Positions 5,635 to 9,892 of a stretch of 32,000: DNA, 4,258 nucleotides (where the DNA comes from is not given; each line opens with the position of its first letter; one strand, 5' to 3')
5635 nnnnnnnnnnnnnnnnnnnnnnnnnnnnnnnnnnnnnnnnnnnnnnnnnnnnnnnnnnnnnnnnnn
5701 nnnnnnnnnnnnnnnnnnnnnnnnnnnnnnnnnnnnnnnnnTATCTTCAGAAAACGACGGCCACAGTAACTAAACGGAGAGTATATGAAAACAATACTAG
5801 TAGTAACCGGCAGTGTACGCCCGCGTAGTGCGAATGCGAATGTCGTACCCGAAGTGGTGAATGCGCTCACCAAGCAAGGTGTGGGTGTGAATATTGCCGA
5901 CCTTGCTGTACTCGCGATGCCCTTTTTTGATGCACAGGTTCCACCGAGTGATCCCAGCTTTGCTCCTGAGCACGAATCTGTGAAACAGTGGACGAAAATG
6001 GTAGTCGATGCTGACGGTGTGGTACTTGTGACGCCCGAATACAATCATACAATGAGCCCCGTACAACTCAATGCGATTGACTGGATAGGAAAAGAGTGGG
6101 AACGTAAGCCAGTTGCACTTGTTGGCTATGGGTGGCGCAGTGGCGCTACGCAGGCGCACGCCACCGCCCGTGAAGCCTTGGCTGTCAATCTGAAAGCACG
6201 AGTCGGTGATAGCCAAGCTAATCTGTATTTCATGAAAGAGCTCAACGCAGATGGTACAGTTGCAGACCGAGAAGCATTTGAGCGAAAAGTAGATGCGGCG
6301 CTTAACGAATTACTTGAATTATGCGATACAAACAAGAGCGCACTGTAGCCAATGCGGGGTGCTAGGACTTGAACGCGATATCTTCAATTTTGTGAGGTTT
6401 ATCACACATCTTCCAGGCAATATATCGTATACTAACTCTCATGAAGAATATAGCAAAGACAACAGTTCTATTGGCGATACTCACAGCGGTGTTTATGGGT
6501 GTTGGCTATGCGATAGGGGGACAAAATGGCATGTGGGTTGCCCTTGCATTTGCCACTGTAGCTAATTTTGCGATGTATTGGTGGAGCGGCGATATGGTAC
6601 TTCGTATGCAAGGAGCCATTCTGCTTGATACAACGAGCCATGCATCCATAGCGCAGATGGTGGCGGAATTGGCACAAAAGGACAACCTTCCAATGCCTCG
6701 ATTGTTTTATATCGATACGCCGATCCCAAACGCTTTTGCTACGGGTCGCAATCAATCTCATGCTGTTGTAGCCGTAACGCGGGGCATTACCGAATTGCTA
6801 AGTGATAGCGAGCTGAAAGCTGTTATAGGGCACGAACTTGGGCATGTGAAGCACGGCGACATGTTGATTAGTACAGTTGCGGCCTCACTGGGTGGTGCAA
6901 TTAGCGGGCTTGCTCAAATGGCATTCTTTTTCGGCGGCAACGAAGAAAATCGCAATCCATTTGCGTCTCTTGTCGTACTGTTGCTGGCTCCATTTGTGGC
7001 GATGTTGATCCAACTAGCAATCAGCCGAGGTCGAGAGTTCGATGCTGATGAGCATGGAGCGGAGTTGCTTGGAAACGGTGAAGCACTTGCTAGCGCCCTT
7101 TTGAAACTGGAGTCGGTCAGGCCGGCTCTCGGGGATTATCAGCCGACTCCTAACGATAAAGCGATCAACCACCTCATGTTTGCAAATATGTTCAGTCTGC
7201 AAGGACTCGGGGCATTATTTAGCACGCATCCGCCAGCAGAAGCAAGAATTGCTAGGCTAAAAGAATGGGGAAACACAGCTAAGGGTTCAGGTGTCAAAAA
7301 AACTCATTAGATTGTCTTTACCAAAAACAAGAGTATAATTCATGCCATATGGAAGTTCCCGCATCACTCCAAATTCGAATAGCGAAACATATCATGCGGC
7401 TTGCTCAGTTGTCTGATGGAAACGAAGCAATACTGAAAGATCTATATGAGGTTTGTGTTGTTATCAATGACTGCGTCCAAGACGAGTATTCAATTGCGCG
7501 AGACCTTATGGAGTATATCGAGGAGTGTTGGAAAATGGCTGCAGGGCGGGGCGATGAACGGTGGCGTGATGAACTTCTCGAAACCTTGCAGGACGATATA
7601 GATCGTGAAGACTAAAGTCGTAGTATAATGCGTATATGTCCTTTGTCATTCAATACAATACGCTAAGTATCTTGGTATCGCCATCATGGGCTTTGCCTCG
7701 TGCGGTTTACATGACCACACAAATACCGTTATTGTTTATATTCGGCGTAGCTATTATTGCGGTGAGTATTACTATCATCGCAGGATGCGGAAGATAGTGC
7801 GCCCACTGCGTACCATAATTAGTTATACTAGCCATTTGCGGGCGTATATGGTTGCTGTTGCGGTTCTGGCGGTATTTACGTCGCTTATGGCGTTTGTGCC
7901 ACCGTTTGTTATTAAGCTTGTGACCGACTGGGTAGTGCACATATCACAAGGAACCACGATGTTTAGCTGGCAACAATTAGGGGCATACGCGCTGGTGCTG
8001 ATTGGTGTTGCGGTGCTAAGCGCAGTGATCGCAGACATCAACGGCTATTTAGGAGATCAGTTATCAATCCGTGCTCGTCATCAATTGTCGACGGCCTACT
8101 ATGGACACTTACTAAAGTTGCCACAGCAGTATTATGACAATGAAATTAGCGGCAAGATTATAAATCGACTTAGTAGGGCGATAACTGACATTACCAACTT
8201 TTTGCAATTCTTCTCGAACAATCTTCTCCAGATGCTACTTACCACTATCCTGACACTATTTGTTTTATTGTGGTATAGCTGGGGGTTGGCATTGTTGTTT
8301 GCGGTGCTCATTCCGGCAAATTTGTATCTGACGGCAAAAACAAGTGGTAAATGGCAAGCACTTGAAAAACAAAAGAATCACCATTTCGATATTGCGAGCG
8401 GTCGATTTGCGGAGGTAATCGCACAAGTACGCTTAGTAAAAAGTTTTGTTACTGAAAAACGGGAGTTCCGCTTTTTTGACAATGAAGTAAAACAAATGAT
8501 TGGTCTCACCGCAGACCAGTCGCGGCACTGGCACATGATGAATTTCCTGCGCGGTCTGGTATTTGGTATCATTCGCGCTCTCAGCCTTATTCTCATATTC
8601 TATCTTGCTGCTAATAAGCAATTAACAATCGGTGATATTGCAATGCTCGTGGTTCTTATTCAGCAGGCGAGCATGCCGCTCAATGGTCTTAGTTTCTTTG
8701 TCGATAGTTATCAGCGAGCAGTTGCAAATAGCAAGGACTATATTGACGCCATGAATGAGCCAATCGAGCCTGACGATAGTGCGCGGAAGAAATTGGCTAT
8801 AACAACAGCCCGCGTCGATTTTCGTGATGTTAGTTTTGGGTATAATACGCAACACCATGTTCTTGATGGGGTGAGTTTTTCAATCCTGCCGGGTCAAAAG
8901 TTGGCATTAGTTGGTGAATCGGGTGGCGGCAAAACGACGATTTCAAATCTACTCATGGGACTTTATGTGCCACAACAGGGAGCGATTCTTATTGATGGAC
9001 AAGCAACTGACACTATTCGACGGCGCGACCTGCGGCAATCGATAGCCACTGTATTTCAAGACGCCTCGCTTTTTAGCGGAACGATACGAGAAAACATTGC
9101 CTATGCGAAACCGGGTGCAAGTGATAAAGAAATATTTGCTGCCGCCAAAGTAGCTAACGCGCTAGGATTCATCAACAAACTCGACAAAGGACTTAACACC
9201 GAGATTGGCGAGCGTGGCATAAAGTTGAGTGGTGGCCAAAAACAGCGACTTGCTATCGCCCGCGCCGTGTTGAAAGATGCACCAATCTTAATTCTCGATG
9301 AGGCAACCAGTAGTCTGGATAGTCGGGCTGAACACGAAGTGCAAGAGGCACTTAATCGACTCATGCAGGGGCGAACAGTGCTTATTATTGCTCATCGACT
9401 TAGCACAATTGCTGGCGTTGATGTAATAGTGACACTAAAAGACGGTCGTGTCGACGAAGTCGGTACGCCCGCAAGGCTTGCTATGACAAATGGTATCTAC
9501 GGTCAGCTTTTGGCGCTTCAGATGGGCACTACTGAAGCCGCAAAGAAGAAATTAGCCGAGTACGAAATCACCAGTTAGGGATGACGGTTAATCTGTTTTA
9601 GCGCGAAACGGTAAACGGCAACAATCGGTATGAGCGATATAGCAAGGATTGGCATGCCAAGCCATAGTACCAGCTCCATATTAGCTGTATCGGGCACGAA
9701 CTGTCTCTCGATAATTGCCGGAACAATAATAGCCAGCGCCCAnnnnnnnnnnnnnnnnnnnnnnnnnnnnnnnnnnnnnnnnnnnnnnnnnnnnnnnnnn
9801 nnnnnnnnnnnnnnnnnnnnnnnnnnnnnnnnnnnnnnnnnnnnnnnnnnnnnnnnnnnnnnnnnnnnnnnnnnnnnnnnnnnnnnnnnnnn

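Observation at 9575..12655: Minimal NADH-to-O2 chain (NDH-2 + cytochrome bd subunit I) with a half-size, non-canonical second subunit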

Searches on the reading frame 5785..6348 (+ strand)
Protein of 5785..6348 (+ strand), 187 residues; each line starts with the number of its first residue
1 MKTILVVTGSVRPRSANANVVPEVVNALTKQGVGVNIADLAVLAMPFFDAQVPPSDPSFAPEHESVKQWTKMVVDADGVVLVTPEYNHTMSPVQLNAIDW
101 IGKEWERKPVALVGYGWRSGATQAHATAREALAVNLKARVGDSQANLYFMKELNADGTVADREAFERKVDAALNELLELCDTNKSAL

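Call 44: search_protein_families(library=ncbifam, proteins=[window:5785-6348:+], max_evalue=0.00001)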
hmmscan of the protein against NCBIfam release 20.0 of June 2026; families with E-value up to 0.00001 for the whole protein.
window:5785-6348:+ (187 aa): 0 families

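Call 45: search_protein_families(library=pfam, proteins=[window:5785-6348:+], max_evalue=0.001)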
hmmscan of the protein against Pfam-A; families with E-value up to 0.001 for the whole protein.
window:5785-6348:+ (187 aa): 2 families
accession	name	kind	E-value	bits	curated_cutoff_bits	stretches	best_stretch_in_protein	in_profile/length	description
PF03358.20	FMN_red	-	7.1e-31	107.3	24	1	4-143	3-142/152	NADPH-dependent FMN reductase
PF02525.22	Flavodoxin_2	-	5.3e-09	36.5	27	1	2-94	1-96/198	Flavodoxin-like fold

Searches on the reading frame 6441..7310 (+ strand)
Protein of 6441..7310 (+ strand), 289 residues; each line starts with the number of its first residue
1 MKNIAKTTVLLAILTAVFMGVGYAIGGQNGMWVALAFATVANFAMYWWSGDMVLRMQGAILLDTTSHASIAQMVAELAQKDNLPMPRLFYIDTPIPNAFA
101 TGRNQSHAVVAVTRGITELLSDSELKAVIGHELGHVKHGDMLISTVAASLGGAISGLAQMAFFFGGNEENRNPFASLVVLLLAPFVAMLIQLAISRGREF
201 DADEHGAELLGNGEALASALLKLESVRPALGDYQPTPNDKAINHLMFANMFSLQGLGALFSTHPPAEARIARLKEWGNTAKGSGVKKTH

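Call 45: search_protein_families(library=pfam, proteins=[window:6441-7310:+], max_evalue=0.001)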
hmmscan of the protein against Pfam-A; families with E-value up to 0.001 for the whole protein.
window:6441-7310:+ (289 aa): 2 families
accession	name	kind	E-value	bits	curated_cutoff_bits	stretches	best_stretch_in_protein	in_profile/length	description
PF01435.24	Peptidase_M48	-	1.3e-37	129.9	20.3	1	68-276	5-185/186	Peptidase family M48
PF05569.17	Peptidase_M56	-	0.00012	21.8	31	1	69-149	139-217/296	BlaR1 peptidase M56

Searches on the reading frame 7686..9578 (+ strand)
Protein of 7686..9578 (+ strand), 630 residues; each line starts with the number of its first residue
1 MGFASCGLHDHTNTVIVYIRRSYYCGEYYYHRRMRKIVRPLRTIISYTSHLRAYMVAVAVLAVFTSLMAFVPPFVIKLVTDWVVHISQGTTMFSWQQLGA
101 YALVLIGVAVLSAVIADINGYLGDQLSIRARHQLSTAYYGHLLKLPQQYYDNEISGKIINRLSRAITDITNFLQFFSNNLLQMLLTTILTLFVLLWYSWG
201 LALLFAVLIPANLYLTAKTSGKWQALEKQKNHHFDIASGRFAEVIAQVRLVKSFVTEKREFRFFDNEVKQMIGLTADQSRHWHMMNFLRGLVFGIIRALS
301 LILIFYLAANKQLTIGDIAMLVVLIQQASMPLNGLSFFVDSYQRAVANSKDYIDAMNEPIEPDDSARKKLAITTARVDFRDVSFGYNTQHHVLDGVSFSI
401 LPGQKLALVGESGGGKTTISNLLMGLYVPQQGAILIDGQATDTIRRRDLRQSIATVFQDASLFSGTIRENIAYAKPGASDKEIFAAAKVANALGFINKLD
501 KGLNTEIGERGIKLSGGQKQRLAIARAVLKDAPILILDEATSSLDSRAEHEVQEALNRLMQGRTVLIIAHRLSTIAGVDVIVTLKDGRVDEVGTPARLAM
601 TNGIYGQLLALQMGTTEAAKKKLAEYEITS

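Call 3: search_protein_families(library=pfam, proteins=[window:7686-9578:+], max_evalue=1)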
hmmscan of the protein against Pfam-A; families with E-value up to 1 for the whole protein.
window:7686-9578:+ (630 aa): 9 families
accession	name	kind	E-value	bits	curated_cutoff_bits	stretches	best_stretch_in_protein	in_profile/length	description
PF00005.33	ABC_tran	-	1e-34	120.5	25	1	393-542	1-137/137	ABC transporter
PF00664.28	ABC_membrane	-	5.1e-32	112.1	28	1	56-332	2-274/274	ABC transporter transmembrane region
PF06472.20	ABC_membrane_2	-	1.1e-06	28.7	24.4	1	55-203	14-157/269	ABC transporter transmembrane region 2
PF02463.25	SMC_N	-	1.4e-06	28.3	40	1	501-584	135-211/220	RecF/RecN/SMC N terminal domain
PF13401.12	AAA_22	-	0.00026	21.7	27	1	406-560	8-108/130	AAA domain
PF07728.20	AAA_5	-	0.028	14.8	22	1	406-463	2-61/139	AAA domain (dynein-related subfamily)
PF13191.12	AAA_16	-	0.047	14.6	32.6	1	406-566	27-165/167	AAA ATPase domain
PF00270.35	DEAD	-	0.13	12.4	26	0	400-560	11-148/167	DEAD/DEAH box helicase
PF03193.22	RsgA_GTPase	-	0.16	12.2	30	1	400-427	103-130/174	RsgA GTPase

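Call 44: search_protein_families(library=ncbifam, proteins=[window:7818-9578:+], max_evalue=0.00001)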
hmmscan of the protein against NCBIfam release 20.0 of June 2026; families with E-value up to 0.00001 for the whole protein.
window:7818-9578:+ (586 aa): 186 families (the best 25 are shown)
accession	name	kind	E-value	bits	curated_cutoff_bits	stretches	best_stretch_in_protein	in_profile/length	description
TIGR02203.1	MsbA_lipidA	equivalog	2.2e-118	396.3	602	1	5-569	7-570/572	lipid A export permease/ATP-binding protein MsbA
NF010178.0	PRK13657.1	equivalog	5.5e-109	365.2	733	1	8-579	18-581/588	glucan ABC transporter ATP-binding protein/ permease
TIGR02204.1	MsbA_rel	hypoth_equivalog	6.8e-108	361.8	780.4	1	3-569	12-576/576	ABC transporter, permease/ATP-binding protein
NF052233.1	CphA_assoc_ABC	equivalog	2.1e-98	330.6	880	1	11-578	186-753/766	cyanophycin metabolism-associated ABC transporter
TIGR00958.1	3a01208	subfamily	1.6e-97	327.5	874.6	1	6-564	159-710/711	antigen peptide transporter 2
TIGR01846.1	type_I_sec_HlyB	subfamily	7.1e-97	325.3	725.55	1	7-569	137-693/694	type I secretion system permease/ATPase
NF045513.1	HepA_fam_ABC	equivalog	1.7e-96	324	725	1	13-559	51-600/610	heterocyst formation ABC transporter subunit HepA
NF008381.0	PRK11176.1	equivalog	2.8e-92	310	867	1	47-570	57-581/582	lipid A ABC transporter ATP-binding protein/permease MsbA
TIGR03796.1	NHLM_micro_ABC1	equivalog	3.6e-91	306.4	853.3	1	15-565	156-709/710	NHLP family bacteriocin export ABC transporter peptidase/permease/ATPase subunit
TIGR03375.1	type_I_sec_LssB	subfamily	1.5e-89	301.2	693.1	1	8-547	148-681/696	type I secretion system permease/ATPase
TIGR01192.1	chvA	subfamily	5e-84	283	585.4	1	60-572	61-574/585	glucan export ABC transporter ATP-binding protein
TIGR02857.1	CydD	equivalog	1.7e-80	271.5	435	1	8-540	2-529/529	thiol reductant ABC exporter subunit CydD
TIGR03797.1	NHLM_micro_ABC2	equivalog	6.8e-80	269.4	709.4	1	8-569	135-686/686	NHLP bacteriocin export ABC transporter permease/ATPase subunit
TIGR01193.1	bacteriocin_ABC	subfamily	7.8e-70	236.2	523.85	1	13-565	160-706/708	peptide cleavage/export ABC transporter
NF008055.0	PRK10789.1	equivalog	2.1e-66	224.6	845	1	5-569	13-572/590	SmdA family multidrug ABC transporter permease/ATP-binding protein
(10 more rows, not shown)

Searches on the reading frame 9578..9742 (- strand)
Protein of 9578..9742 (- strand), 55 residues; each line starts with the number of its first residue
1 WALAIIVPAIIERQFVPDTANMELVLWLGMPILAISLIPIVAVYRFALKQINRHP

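Call 93: search_protein_families(library=pfam, proteins=[window:9578-9742:-], max_evalue=10)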
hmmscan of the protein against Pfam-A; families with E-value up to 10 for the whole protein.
seq(55 aa): 1 family
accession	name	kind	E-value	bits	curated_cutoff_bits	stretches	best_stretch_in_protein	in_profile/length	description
PF02447.22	GntP_permease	-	0.051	12.7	22.5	1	5-50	238-283/440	GntP family permease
